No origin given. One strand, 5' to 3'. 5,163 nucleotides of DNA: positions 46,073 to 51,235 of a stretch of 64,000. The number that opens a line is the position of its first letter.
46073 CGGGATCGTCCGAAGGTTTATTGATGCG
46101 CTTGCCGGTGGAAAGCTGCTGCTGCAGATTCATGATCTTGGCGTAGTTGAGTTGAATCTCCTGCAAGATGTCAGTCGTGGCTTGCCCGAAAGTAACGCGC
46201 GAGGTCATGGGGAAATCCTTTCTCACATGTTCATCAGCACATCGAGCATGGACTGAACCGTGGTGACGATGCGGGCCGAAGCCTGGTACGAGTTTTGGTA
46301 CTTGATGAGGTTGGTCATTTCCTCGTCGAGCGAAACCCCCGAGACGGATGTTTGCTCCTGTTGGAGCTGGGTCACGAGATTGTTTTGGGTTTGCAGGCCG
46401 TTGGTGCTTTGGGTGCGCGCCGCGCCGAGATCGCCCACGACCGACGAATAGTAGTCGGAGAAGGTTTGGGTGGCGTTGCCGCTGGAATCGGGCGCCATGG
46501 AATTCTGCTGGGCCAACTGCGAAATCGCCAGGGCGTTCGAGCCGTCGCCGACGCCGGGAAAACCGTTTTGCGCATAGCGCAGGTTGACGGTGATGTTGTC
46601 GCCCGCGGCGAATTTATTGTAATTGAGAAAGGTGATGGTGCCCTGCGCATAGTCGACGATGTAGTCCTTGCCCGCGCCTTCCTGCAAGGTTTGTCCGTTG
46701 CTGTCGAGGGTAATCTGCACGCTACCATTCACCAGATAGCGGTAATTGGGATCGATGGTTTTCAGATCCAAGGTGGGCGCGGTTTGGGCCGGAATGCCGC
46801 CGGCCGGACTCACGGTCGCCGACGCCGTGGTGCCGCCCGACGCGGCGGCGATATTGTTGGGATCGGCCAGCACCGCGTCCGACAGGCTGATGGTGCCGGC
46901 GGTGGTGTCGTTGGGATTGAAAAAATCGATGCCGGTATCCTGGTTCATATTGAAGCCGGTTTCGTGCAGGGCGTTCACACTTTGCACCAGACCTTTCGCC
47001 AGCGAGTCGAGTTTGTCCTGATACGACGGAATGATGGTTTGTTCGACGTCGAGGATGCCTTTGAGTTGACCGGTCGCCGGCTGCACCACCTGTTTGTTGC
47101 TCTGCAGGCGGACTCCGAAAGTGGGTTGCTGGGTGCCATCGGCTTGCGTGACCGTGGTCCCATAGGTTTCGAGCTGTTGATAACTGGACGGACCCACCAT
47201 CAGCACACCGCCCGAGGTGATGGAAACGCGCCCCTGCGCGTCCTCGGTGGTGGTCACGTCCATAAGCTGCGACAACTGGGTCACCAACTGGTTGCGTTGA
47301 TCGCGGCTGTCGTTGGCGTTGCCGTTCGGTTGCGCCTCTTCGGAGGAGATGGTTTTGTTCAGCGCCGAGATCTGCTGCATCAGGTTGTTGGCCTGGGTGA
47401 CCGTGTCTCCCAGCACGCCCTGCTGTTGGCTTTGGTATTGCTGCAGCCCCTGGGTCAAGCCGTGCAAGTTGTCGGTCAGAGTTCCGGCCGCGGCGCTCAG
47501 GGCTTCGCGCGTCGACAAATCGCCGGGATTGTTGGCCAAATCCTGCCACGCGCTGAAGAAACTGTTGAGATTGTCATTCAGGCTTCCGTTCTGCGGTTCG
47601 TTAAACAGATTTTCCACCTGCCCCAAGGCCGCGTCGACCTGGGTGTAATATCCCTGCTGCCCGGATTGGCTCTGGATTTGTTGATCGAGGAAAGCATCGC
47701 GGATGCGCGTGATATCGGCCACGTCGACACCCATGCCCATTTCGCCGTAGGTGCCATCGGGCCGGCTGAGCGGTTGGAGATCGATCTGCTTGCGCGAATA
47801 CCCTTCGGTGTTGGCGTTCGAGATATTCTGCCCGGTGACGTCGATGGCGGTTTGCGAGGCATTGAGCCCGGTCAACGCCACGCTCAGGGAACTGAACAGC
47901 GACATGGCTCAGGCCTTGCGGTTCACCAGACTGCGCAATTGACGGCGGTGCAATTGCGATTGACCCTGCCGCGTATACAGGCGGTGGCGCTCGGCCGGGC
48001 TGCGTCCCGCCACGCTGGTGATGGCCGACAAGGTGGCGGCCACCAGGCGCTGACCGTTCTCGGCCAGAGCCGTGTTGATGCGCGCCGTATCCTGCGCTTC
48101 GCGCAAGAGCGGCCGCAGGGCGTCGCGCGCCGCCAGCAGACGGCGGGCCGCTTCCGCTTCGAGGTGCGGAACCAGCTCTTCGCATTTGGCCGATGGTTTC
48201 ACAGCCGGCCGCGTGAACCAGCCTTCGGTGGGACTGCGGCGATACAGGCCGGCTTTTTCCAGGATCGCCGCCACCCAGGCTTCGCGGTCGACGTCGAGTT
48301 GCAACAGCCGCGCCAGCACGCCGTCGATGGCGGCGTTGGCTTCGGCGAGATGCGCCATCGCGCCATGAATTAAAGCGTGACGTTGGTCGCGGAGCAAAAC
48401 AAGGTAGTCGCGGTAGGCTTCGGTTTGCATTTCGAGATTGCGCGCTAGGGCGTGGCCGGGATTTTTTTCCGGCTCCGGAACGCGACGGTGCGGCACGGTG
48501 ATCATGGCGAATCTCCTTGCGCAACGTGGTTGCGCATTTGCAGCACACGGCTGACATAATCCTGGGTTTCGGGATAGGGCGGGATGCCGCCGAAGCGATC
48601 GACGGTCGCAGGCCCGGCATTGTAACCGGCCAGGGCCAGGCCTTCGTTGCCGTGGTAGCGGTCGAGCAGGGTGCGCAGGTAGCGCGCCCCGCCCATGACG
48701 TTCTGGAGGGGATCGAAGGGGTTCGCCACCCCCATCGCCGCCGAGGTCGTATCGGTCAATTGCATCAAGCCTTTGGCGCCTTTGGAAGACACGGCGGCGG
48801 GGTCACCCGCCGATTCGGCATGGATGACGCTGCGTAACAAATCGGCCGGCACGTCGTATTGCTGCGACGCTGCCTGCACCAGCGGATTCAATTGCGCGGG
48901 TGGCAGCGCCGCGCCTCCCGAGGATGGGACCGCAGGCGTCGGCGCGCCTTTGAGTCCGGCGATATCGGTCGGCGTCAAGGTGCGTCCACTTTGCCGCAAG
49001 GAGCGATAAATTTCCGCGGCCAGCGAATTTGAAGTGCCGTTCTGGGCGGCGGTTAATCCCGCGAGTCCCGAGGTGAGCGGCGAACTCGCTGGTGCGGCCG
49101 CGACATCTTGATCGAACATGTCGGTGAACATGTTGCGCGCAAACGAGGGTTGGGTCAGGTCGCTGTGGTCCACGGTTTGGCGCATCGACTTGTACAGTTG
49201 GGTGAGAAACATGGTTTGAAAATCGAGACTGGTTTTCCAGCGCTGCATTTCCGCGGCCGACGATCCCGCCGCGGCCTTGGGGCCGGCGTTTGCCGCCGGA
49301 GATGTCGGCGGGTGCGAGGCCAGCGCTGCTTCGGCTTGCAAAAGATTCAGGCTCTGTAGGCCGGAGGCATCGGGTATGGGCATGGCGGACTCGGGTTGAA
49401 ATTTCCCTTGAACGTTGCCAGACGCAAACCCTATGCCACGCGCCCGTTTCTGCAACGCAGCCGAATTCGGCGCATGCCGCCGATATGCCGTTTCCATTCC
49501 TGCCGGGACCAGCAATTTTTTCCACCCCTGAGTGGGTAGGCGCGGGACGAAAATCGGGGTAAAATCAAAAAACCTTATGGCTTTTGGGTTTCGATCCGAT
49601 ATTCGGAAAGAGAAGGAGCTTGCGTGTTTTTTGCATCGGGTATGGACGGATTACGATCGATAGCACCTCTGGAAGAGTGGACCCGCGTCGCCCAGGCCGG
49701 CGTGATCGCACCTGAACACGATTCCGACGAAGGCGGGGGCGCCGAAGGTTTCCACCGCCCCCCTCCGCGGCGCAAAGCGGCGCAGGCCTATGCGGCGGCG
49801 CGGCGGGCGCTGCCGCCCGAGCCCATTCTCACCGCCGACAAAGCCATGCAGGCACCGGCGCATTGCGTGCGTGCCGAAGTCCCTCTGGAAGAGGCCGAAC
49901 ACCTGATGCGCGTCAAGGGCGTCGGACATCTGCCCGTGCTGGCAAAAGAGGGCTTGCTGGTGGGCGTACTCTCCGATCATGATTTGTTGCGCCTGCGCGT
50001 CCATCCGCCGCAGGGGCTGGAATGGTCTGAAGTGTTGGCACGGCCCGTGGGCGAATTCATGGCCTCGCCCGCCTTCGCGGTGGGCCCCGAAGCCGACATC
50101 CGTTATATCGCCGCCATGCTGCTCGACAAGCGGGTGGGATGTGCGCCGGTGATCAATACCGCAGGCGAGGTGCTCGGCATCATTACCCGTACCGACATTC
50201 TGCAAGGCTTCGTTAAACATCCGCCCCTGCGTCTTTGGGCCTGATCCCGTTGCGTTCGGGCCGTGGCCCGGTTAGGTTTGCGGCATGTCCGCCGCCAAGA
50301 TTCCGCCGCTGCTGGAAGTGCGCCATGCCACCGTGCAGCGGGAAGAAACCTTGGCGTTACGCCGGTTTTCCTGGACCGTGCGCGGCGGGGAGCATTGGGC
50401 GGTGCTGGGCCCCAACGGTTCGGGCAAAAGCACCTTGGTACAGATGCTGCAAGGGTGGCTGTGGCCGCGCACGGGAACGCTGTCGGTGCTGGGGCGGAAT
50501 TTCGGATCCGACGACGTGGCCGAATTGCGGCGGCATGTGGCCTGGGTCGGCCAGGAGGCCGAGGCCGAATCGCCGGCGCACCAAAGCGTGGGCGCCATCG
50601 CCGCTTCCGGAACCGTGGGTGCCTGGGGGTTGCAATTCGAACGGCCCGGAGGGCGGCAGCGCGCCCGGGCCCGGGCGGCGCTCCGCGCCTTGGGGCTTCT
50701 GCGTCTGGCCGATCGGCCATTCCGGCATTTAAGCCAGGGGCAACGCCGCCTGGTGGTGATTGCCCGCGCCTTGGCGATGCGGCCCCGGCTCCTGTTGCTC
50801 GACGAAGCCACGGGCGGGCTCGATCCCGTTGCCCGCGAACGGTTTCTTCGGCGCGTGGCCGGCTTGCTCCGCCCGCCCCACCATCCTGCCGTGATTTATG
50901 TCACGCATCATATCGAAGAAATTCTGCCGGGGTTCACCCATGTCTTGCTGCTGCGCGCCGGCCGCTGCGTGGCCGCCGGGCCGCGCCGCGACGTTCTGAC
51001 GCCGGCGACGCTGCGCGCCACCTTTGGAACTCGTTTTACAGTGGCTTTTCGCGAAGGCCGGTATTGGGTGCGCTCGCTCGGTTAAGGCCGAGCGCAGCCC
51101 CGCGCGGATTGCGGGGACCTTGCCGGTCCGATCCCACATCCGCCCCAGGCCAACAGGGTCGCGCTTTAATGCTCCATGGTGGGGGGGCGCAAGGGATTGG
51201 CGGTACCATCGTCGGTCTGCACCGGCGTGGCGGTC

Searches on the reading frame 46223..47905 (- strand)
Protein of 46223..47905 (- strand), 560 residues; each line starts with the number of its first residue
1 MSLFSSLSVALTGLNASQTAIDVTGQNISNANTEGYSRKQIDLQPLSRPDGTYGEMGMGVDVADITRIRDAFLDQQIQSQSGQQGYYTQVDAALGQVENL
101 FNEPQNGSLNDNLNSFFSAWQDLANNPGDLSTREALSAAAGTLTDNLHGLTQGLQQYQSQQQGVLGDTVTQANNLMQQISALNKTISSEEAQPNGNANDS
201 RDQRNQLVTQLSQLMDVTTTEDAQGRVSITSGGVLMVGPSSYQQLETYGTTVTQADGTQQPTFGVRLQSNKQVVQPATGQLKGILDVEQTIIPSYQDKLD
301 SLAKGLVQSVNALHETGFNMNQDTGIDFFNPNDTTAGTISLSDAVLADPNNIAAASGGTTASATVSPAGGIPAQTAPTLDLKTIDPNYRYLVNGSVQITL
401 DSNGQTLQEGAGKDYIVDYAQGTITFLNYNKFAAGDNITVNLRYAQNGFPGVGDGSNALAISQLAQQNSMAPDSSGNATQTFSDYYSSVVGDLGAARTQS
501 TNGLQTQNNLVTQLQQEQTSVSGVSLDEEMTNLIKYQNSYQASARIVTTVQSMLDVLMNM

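Call 10: search_protein_families(library=pfam, proteins=[window:46223-47905:-], max_evalue=0.001)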
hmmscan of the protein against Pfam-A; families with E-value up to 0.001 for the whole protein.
window:46223-47905:- (560 aa): 3 families
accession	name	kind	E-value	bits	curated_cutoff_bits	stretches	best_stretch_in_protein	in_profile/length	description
PF22638.1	FlgK_D1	-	8.9e-53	179.7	28.6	1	94-329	1-233/233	Flagellar hook-associated protein FlgK helical domain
PF06429.18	Flg_bbr_C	-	6.1e-11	42.1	23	1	518-560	4-46/46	Flagellar basal body rod FlgEFG protein C-terminal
PF00460.25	Flg_bb_rod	-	1.1e-07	32.1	20.7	1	7-36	1-30/31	Flagella basal body rod protein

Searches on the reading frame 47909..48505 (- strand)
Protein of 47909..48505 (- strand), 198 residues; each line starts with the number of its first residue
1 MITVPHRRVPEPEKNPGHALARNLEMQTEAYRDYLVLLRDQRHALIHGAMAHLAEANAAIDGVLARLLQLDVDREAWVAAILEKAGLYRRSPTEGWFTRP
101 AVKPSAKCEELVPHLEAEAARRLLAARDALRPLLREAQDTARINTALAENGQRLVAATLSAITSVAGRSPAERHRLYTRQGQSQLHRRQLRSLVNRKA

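Call 10: search_protein_families(library=pfam, proteins=[window:47909-48505:-], max_evalue=0.001)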
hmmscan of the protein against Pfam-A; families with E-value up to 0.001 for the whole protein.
window:47909-48505:- (198 aa): 1 family
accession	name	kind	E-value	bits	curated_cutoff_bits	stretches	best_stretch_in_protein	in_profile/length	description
PF05130.17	FlgN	-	5.2e-12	46.8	30.5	1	19-183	5-145/147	FlgN protein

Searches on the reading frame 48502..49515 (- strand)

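Call 10: search_protein_families(library=pfam, proteins=[window:48502-49515:-], max_evalue=0.001)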
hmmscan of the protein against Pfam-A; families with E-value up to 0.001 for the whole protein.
window:48502-49515:- (337 aa): 2 families
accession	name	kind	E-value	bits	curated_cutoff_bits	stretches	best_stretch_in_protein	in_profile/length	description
PF01464.25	SLT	-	2.6e-24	85.5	21.3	1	212-307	2-103/117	Transglycosylase SLT domain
PF10135.14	Rod-binding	-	5.9e-08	33.6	25.1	1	109-144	1-37/51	Rod binding protein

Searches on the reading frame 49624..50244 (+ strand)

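Call 11: search_protein_families(library=pfam, proteins=[window:49624-50244:+], max_evalue=0.001)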
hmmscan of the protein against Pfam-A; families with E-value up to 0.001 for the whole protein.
window:49624-50244:+ (206 aa): 1 family
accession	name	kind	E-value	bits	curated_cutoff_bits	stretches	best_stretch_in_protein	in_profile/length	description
PF00571.33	CBS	-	2.5e-23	82.6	24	2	142-194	1-53/57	CBS domain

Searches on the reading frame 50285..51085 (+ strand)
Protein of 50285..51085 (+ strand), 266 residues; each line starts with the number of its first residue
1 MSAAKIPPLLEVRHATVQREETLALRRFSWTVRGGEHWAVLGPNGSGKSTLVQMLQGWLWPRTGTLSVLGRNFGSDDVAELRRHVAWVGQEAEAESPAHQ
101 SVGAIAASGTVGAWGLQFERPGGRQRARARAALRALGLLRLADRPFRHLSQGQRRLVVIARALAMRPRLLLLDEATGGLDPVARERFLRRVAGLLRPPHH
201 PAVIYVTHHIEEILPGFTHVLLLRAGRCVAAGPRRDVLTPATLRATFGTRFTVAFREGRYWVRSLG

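Call 11: search_protein_families(library=pfam, proteins=[window:50285-51085:+], max_evalue=0.001)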
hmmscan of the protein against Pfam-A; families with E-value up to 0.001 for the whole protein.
window:50285-51085:+ (266 aa): 5 families
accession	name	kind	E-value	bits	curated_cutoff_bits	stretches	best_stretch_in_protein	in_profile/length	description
PF00005.33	ABC_tran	-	4e-30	105.6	25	1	25-176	1-136/137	ABC transporter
PF13304.12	AAA_21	-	4.9e-11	43.7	27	1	143-211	232-301/304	AAA domain, putative AbiEii toxin, Type IV TA system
PF02463.25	SMC_N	-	9.5e-05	22.4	40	0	37-54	26-43/220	RecF/RecN/SMC N terminal domain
PF13401.12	AAA_22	-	0.00024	21.9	27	0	37-177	7-95/130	AAA domain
PF13555.12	AAA_29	-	0.00066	19.8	27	0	32-62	19-49/61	P-loop containing region of AAA domain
